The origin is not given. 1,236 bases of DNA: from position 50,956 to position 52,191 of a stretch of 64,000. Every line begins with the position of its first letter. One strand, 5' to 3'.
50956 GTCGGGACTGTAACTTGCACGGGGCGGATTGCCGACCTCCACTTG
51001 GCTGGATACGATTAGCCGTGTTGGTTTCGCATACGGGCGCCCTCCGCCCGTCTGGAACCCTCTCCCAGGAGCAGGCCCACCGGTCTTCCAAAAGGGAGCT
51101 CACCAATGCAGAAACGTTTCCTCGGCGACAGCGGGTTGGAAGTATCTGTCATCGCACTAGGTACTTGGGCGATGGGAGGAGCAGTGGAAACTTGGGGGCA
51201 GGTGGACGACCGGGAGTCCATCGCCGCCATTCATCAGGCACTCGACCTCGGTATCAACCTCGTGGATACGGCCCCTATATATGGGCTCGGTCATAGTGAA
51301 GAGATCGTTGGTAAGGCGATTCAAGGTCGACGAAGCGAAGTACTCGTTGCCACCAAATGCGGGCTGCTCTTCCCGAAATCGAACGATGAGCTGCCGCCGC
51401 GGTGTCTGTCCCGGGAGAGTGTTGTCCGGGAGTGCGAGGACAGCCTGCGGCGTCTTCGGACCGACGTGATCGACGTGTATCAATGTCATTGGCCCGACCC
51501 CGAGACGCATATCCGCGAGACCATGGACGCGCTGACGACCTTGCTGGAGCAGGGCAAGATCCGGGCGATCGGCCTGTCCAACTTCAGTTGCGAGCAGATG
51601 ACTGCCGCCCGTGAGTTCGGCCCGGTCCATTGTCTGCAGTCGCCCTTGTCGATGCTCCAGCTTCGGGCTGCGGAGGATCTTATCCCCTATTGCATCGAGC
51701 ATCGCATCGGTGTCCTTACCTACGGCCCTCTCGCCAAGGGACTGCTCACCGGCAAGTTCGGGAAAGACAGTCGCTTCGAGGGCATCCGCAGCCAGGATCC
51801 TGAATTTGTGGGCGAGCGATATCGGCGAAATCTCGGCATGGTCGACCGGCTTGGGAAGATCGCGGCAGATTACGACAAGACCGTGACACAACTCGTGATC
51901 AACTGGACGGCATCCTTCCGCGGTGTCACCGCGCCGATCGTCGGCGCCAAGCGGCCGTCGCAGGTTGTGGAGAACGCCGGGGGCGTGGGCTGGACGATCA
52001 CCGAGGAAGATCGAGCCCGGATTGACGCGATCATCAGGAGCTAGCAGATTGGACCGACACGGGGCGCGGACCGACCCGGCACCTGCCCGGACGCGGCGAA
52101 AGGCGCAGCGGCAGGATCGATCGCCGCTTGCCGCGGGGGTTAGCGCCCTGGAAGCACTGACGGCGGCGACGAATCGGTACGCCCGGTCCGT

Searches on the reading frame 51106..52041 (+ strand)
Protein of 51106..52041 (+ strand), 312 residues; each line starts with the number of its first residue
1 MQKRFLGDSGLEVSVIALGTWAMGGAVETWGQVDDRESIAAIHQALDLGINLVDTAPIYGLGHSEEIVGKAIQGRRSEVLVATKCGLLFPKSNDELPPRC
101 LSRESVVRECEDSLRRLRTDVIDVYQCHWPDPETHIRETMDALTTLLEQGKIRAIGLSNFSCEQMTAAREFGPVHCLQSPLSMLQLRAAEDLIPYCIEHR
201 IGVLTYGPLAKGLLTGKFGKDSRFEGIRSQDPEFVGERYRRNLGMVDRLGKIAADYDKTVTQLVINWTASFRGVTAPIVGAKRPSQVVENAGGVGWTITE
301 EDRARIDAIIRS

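Call 62: search_protein_families(library=pfam, proteins=[window:51106-52041:+])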
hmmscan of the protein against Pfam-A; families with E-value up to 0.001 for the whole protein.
window:51106-52041:+ (312 aa): 1 family
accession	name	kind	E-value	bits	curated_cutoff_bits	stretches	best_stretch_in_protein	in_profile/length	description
PF00248.27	Aldo_ket_red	-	3.5e-74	249.9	24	1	16-310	2-290/291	Aldo/keto reductase family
